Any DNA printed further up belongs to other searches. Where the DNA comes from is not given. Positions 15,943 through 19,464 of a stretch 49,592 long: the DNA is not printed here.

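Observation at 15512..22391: RavA/ViaA-like AAA+ and vWA pair wired to a giant unknown protein: candidate novel ternary conflict system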

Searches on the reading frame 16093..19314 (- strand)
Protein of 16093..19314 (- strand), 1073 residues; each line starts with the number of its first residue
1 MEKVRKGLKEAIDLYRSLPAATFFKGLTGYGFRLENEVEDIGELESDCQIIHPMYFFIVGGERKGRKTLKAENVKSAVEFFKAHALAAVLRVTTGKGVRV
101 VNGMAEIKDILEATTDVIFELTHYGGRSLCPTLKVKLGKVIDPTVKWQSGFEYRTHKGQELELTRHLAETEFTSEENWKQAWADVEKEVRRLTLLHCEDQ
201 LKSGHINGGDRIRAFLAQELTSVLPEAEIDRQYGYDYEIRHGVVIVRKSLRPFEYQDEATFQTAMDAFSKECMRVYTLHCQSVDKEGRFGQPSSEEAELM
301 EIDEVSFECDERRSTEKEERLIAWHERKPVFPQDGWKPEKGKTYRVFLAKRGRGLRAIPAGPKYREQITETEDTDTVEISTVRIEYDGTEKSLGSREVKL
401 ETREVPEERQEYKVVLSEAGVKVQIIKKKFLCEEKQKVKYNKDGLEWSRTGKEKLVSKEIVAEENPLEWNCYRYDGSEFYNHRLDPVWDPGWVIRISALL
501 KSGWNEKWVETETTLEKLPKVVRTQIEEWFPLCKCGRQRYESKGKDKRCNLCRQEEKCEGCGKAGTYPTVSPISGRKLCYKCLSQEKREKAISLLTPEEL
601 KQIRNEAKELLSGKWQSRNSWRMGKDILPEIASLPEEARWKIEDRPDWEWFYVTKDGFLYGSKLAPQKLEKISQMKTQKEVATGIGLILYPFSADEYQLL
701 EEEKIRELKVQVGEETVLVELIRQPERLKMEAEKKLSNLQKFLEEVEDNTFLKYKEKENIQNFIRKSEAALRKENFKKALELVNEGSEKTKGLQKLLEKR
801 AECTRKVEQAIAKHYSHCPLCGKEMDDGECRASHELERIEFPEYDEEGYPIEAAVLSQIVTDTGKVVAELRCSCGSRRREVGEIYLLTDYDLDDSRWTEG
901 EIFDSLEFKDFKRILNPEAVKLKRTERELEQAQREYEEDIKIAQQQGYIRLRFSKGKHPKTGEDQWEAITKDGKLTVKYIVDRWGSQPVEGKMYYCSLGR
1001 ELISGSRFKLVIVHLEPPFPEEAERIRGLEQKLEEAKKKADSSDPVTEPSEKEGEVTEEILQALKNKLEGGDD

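Call 4: search_protein_families(library=pfam, proteins=[window:16093-19314:-], max_evalue=0.01)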
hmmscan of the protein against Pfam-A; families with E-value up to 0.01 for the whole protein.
window:16093-19314:- (1073 aa): 0 families

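Call 5: search_protein_families(library=padloc, proteins=[window:16093-19314:-], max_evalue=0.01)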
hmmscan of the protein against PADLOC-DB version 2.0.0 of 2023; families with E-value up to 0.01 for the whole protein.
window:16093-19314:- (1073 aa): 0 families

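Call 6: search_protein_families(library=ncbifam, proteins=[window:16093-19314:-], max_evalue=0.01)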
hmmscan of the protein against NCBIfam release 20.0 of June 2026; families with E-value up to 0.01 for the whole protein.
window:16093-19314:- (1073 aa): 0 families

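Call 13: find_homologous_proteins(query=window:16093-19314:-)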
Query window:16093-19314:- (1073 aa): 11 proteins with E <= 0.001 among 8000 candidates.
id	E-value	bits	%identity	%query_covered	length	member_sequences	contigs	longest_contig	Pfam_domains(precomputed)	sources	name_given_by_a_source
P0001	0.0e+0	2435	100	100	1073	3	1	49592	-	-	-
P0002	2.0e-164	567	35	93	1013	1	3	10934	-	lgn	-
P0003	2.3e-157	544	35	96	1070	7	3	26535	-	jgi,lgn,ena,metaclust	metaclust:\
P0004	4.2e-130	454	40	56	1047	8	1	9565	-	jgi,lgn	-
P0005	2.1e-125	438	42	54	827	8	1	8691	-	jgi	-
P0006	1.9e-118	415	39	57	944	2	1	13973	-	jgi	-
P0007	8.9e-111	390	38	56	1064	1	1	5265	-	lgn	-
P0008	3.4e-101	358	45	37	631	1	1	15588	-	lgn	-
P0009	3.3e-90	322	32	72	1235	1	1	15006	-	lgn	-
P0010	1.4e-83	300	34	56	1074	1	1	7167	-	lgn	-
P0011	2.4e-83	299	40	36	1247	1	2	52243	-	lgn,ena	-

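Call 14: find_encoding_contigs(protein=P0003, flank=10000, max_places=3)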
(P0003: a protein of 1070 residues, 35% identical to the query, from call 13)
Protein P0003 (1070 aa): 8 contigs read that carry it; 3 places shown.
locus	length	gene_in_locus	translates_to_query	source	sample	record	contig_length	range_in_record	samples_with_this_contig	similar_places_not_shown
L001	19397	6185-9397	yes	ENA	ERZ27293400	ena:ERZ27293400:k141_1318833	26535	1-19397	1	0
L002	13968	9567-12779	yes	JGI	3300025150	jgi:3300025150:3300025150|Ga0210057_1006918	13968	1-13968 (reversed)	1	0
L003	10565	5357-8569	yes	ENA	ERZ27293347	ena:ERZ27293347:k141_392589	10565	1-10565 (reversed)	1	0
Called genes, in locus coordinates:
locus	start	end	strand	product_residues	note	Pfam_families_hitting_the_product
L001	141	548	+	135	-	-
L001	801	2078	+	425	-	PF09620:Cas_csx3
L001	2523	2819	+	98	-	-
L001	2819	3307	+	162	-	-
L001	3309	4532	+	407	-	PF20030:bpMoxR, PF07728:AAA_5, PF17868:AAA_lid_8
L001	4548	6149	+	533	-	PF13519:VWA_2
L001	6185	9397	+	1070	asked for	-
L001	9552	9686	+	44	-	-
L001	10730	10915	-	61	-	-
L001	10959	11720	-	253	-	PF01978:TrmB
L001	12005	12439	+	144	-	-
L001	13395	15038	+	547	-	PF03023:MurJ, PF01554:MatE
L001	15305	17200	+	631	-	PF00009:GTP_EFTU, PF22042:EF-G_D2 (weak), PF03144:GTP_EFTU_D2, PF14492:EFG_III (faint), PF00679:EFG_C, PF06421:LepA_C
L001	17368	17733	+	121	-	PF04977:DivIC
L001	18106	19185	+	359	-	PF03462:PCRF, PF00472:RF-1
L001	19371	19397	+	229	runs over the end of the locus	PF00005:ABC_tran, PF20720:nSTAND3 (faint), PF13304:AAA_21 (faint)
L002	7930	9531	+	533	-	PF13519:VWA_2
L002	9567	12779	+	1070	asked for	-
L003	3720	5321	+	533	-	PF13519:VWA_2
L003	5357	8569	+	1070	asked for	-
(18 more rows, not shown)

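Call 15: find_encoding_contigs(protein=P0011, flank=10000, max_places=2)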
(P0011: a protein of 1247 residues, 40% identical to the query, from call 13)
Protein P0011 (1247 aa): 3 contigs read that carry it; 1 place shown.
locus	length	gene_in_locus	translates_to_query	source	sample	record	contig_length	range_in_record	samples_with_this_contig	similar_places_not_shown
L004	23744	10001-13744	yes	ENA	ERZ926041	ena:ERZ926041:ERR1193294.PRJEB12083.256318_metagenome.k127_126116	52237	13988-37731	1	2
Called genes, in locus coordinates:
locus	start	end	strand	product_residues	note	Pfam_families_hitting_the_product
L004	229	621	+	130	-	-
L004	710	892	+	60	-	-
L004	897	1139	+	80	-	-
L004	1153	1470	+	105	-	-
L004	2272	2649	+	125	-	-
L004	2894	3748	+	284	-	-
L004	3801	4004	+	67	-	-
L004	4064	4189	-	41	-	-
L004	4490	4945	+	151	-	PF13671:AAA_33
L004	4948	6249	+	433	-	-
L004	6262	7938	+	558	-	-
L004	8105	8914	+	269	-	-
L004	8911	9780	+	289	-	-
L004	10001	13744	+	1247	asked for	-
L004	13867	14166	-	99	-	-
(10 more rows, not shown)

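Call 16: find_encoding_contigs(protein=P0002, flank=10000, max_places=2)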
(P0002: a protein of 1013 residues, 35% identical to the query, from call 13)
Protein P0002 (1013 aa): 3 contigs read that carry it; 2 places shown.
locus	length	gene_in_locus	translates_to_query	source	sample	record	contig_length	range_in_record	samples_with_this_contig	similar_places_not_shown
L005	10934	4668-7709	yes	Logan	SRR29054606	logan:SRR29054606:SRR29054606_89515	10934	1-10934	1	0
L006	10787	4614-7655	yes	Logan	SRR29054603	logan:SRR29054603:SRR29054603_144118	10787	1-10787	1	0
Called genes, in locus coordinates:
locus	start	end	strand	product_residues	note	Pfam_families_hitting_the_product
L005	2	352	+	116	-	?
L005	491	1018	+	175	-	-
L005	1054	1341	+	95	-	-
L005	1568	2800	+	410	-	PF20030:bpMoxR, PF07728:AAA_5, PF17868:AAA_lid_8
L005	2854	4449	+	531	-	PF13519:VWA_2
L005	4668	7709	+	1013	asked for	-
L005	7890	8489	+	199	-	-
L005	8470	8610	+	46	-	-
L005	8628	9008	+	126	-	-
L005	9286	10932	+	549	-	?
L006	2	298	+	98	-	?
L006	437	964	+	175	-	-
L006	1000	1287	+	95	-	-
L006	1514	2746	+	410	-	PF20030:bpMoxR, PF07728:AAA_5, PF17868:AAA_lid_8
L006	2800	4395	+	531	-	PF13519:VWA_2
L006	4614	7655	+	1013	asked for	-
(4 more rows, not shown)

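Call 18: find_encoding_contigs(protein=P0006, flank=10000, max_places=2)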
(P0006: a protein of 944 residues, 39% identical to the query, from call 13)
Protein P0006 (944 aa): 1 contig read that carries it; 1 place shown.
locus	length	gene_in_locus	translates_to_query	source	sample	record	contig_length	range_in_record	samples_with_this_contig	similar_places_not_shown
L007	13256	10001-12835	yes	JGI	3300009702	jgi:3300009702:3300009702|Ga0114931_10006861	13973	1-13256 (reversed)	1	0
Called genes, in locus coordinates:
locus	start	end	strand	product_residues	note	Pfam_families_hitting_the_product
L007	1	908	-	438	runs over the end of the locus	PF00239:Resolvase, PF07508:Recombinase, PF13408:Zn_ribbon_recom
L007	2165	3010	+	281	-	-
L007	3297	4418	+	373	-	PF09620:Cas_csx3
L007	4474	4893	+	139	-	-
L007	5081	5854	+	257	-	-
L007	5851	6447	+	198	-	PF13328:HD_4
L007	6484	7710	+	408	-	PF20030:bpMoxR, PF07728:AAA_5, PF17868:AAA_lid_8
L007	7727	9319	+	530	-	PF13519:VWA_2 (weak)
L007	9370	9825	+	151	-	-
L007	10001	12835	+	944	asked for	-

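Call 19: find_encoding_contigs(protein=P0008, flank=10000, max_places=2)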
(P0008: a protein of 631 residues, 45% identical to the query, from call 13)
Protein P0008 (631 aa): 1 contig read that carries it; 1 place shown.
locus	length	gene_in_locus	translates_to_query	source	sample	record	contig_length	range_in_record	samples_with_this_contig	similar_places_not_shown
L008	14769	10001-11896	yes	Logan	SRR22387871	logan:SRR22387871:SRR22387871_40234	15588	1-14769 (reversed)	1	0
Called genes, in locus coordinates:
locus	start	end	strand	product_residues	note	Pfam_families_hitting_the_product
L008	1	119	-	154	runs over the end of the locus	-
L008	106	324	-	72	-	PF18929:DUF5678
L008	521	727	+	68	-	-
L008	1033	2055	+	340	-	PF01595:CNNM, PF00571:CBS (weak)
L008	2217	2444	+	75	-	-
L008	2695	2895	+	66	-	-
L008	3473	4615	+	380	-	-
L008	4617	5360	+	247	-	-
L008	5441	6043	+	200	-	-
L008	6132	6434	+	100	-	-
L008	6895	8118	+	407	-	PF20030:bpMoxR, PF07728:AAA_5, PF17868:AAA_lid_8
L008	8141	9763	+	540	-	PF13519:VWA_2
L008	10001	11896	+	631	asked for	-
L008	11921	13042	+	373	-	-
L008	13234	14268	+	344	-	PF01926:MMR_HSR1, PF02421:FeoB_N (weak), PF06071:YchF-GTPase_C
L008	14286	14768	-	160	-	?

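Call 20: find_encoding_contigs(protein=P0009, flank=10000, max_places=2)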
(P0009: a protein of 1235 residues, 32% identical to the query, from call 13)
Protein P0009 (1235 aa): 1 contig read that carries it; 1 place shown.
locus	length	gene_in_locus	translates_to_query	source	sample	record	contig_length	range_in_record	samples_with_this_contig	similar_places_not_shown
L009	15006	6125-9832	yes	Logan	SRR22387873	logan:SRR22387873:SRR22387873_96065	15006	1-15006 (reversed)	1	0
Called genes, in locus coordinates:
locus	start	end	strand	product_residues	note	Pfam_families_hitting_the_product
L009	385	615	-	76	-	PF04255:DUF433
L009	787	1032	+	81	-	-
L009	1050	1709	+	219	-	-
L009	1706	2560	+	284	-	-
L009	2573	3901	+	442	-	-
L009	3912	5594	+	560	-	-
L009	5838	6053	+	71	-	-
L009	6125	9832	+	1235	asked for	-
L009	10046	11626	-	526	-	PF08241:Methyltransf_11, PF13649:Methyltransf_25 (weak)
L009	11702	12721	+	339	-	-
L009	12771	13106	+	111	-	-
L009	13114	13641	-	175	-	-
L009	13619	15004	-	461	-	?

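Call 34: search_protein_families(library=pfam, proteins=[L001:2523-2819:+, L001:2819-3307:+, L005:491-1018:+, L007:4474-4893:+, L007:5081-5854:+, L007:5851-6447:+, L007:9370-9825:+, L008:3473-4615:+, L008:4617-5360:+, L008:11921-13042:+], max_evalue=0.01)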
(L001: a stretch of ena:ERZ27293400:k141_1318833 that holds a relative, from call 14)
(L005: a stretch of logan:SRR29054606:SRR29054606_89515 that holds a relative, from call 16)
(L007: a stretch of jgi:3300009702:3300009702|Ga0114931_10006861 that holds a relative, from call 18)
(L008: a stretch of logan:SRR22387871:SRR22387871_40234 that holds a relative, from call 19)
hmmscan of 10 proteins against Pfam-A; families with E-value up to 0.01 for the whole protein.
L001:2523-2819:+ (98 aa): 0 families

L001:2819-3307:+ (162 aa): 0 families

L005:491-1018:+ (175 aa): 0 families

L007:4474-4893:+ (139 aa): 0 families

L007:5081-5854:+ (257 aa): 0 families

L007:5851-6447:+ (198 aa): 1 family
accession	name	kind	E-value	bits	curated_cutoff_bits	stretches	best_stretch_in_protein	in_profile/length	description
PF13328.12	HD_4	-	1.4e-14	54.6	27.2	1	39-179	1-147/156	HD domain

L007:9370-9825:+ (151 aa): 0 families

L008:3473-4615:+ (380 aa): 0 families

L008:4617-5360:+ (247 aa): 0 families

L008:11921-13042:+ (373 aa): 0 families

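Call 35: search_protein_families(library=padloc, proteins=[L001:2523-2819:+, L001:2819-3307:+, L005:491-1018:+, L007:4474-4893:+, L007:5081-5854:+, L007:5851-6447:+, L007:9370-9825:+, L008:3473-4615:+, L008:4617-5360:+, L001:801-2078:+], max_evalue=0.01)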
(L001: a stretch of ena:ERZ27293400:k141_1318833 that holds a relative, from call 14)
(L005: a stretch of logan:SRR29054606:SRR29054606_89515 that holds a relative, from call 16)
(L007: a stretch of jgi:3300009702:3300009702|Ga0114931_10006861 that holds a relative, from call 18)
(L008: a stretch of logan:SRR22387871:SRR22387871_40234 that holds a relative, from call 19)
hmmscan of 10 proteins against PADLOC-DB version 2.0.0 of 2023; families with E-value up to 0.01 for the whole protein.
L001:2523-2819:+ (98 aa): 0 families

L001:2819-3307:+ (162 aa): 0 families

L005:491-1018:+ (175 aa): 0 families

L007:4474-4893:+ (139 aa): 0 families

L007:5081-5854:+ (257 aa): 0 families

L007:5851-6447:+ (198 aa): 0 families

L007:9370-9825:+ (151 aa): 0 families

L008:3473-4615:+ (380 aa): 0 families

L008:4617-5360:+ (247 aa): 0 families

L001:801-2078:+ (425 aa): 7 families
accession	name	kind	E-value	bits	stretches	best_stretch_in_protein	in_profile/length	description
PDLC01059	C3a67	-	2.1e-47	160.2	1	4-386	7-361/382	AAA-Csx3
PDLC01045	Csx3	-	3.9e-30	103.1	2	2-193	108-284/286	Csx3-AAA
PDLC01515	Csx3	-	2.3e-28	97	1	3-193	8-183/183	"CAS-I,CAS-III; associated"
PDLC01040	Csx3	-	3.5e-12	44.4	1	310-381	3-72/84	Csx3 (CARF)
PDLC01632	Csx3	-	4e-12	44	1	335-381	12-57/77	"CAS-I,CAS-III; associated"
PDLC01353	Csx3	-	1.1e-10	39.7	1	335-381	16-61/82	"CAS-I,CAS-III; associated"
PDLC01294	Csx3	-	1e-09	36.5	1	335-381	16-61/81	"CAS-I,CAS-III; associated"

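Call 44: search_solved_structures(query=A1, max_evalue=1)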
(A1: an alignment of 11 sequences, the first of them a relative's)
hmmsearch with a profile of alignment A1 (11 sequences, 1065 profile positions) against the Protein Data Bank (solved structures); distinct sequences matched with E-value up to 1: 4.
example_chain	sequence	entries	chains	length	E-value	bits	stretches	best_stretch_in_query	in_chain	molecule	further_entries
2zdi_A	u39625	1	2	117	0.21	12.8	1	650-734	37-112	Prefoldin subunit beta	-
8w6e_A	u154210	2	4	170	0.24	12.6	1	708-793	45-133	HBC599 in complex with wFAP1.1 | wFAP1.1 structure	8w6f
1a7w_A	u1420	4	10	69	0.51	11.5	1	66-85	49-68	HISTONE HMFB | PROTEIN (HISTONE HMFB) | HISTONE B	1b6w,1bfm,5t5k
6dmp_B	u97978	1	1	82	0.75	11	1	758-812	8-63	Designed orthogonal protein DHD13_XAAA_B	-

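Call 47: find_related_loci(query=A1, collection=genome_contigs, flank=10000)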
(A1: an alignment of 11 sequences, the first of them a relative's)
Query A1 (1073 aa) in genome_contigs; peptide patterns used: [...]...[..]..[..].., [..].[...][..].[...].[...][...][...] (x = any residue, [..] = any of these).
38 stretches matched a pattern; 2 encode a relative of the query (tblastn E <= 1e-3); 2 distinct loci.
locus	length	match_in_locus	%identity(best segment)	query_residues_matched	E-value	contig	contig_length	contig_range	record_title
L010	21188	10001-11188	44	8-398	2e-103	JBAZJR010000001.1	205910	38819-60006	MAG: Patescibacteria group bacterium isolate SO_2017_LW4_124 scaffold_201_c1_LW137-91_2017, whole genome shotgun sequenc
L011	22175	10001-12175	38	11-691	3e-78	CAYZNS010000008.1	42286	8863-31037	MAG TPA_asm: uncultured Candidatus Saccharibacteria bacterium isolate binchicken_co21_230 genome assembly, contig: NODE_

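Call 48: find_related_loci(query=A1, collection=viral_contigs, flank=10000)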
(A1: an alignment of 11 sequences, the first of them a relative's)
Query A1 (1073 aa) in viral_contigs; peptide patterns used: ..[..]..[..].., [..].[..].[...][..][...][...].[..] (x = any residue, [..] = any of these).
11 stretches matched a pattern, but none encodes a relative of the query by tblastn (E <= 1e-3).
